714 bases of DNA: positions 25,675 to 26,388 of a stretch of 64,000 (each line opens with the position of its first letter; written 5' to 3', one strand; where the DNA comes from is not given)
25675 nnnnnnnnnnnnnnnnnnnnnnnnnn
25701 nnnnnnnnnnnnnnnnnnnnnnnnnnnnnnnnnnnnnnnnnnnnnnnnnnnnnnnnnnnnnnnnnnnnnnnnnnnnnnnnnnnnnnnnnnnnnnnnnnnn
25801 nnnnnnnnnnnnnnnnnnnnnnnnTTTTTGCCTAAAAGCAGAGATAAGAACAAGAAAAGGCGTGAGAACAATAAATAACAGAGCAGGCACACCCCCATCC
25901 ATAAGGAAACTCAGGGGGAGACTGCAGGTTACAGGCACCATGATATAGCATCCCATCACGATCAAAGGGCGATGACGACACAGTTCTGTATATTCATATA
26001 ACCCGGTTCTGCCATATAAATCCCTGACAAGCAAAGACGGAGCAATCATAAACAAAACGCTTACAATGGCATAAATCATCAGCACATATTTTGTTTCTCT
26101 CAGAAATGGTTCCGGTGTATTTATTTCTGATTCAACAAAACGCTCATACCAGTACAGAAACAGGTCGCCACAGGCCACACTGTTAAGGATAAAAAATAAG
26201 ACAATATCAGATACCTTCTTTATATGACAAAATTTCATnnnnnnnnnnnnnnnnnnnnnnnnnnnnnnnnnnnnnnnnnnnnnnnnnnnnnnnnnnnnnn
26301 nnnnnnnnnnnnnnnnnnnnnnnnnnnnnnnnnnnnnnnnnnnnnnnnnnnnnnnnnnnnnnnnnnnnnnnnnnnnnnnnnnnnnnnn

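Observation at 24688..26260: About 1.6-kb AT-rich insert between trbI and traC with a convergent gene pair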

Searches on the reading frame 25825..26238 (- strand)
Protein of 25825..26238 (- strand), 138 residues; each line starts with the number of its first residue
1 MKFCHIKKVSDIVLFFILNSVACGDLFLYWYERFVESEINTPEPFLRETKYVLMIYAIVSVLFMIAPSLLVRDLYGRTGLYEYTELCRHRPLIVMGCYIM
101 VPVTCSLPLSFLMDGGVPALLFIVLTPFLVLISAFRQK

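Call 12: search_protein_families(proteins=[window:25825-26238:-], library=ncbifam, max_evalue=1)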
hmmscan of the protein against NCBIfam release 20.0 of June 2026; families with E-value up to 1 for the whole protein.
seq(138 aa): 0 families

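Call 13: search_protein_families(proteins=[window:25825-26238:-], library=padloc, max_evalue=1)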
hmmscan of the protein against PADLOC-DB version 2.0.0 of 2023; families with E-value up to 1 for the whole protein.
seq(138 aa): 0 families

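Call 15: profile_search(protein=window:25825-26238:-)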
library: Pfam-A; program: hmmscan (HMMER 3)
A. the first sequence (138 residues): domains with independent E <= 10: 0; with E <= 0.001: 0
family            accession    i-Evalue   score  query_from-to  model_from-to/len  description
(no Pfam family matches the first sequence, even at E <= 10)

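Call 20: find_homologous_proteins(query=window:25825-26238:-, max_evalue=0.01)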
Query seq(138 aa) (138 aa): 13 proteins with E <= 0.01 among 30 candidates.
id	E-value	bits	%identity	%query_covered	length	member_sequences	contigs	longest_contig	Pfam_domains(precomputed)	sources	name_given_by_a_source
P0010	6.1e-85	300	100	100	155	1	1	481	-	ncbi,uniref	ncbi:hypothetical protein, partial [Escherichia coli]|uniref:hypothetical protein n=2 Tax=Escherichi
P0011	6.6e-85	300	100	100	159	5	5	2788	-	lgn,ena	-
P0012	3.4e-83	295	100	99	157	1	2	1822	-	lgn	-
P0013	2.9e-77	275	93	100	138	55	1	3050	-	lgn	-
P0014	1.1e-72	261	90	100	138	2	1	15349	-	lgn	-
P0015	3.4e-71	256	88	100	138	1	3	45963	-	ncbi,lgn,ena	-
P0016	6.9e-69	248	86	100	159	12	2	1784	-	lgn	-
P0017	1.7e-68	247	86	100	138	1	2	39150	-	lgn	-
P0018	1.8e-67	244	83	100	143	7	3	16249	-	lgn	-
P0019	8.1e-61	222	76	97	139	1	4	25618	-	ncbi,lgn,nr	ncbi:hypothetical protein K5Z09_005055 [Escherichia coli]|nr:hypothetical protein [Escherichia coli]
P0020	1.1e-52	196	71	93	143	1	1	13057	-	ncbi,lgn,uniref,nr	ncbi:hypothetical protein [Escherichia coli]|uniref:hypothetical protein n=1 Tax=Escherichia coli Ta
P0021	3.0e-52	194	78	83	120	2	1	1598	-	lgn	-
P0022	1.3e-22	98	80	47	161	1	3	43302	-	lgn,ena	-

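Call 59: find_homologous_proteins(query=A4, max_evalue=0.01)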
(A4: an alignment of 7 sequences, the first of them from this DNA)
Query A4 (7 sequences) (138 aa, profile of the alignment): 33 proteins with E <= 0.01 among 8000 candidates.
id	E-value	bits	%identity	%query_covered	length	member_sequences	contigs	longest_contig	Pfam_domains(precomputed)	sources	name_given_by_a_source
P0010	2.8e-46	176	100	100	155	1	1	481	-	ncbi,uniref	ncbi:hypothetical protein, partial [Escherichia coli]|uniref:hypothetical protein n=2 Tax=Escherichi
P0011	3.1e-46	175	100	100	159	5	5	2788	-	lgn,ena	-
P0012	1.7e-45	173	100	99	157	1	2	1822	-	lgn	-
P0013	8.8e-44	167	93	100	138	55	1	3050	-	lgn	-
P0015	2.0e-42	163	88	100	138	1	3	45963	-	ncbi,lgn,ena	-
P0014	8.1e-42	161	90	100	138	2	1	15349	-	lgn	-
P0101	1.5e-41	160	-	-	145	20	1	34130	-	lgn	-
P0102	7.9e-41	158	-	-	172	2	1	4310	-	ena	-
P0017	9.6e-41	158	86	100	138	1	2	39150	-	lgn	-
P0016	1.1e-40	157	86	100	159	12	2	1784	-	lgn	-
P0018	7.5e-40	155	83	100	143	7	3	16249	-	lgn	-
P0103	1.3e-37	147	-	-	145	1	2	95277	-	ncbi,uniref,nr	ncbi:hypothetical protein [Pantoea dispersa]|uniref:hypothetical protein n=1 Tax=Pantoea dispersa Ta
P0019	4.8e-36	142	76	97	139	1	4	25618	-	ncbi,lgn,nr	ncbi:hypothetical protein K5Z09_005055 [Escherichia coli]|nr:hypothetical protein [Escherichia coli]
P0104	3.6e-34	136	-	-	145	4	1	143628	-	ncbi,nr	ncbi:hypothetical protein JK229_11735 [Pantoea dispersa]|nr:hypothetical protein [Pantoea dispersa]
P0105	6.8e-34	135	-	-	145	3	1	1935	-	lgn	-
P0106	7.3e-24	103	64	8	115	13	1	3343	-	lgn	-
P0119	7.5e-16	77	-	-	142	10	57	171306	-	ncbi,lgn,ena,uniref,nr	ncbi:TPA: hypothetical protein QHO27_004408 [Klebsiella pneumoniae subsp. pneumoniae]|uniref:hypothe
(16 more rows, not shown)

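Call 92: find_encoding_contigs(protein=P0119, flank=5000, max_places=5)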
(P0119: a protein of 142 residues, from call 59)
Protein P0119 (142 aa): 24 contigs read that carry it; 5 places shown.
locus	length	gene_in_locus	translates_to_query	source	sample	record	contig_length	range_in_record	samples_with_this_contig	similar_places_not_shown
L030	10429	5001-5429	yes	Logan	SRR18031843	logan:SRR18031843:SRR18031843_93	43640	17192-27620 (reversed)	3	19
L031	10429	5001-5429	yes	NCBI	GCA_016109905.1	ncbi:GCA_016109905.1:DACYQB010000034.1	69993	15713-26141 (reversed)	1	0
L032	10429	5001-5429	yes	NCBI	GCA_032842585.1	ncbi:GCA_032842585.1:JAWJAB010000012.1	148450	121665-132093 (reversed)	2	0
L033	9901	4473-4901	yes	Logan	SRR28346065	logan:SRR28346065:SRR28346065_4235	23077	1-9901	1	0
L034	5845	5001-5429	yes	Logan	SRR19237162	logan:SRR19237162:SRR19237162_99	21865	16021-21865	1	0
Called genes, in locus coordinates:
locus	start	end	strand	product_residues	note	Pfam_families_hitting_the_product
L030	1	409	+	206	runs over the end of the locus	PF09673:TrbC_Ftype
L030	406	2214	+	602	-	PF06986:F_T4SS_TraN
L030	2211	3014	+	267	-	PF13728:TraF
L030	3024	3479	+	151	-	-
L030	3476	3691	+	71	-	-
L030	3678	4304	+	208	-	PF13728:TraF (faint)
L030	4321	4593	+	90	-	-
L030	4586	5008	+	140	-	-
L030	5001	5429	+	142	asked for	-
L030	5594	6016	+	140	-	-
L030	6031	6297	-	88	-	-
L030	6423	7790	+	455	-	PF06122:TraH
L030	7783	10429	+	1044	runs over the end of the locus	PF07916:TraG_N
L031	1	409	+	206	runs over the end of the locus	PF09673:TrbC_Ftype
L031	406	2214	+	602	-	PF06986:F_T4SS_TraN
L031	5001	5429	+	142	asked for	-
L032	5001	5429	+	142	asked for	-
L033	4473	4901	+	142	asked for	-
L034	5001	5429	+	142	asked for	-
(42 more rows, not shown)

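Call 100: search_protein_families(proteins=[window:25825-26238:-, P0101, P0106], library=phrogs, max_evalue=0.1)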
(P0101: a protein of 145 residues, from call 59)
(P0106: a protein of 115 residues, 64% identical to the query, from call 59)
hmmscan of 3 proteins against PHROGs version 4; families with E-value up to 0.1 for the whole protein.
seq(138 aa): 0 families

P0101 (145 aa): 0 families

P0106 (115 aa): 0 families
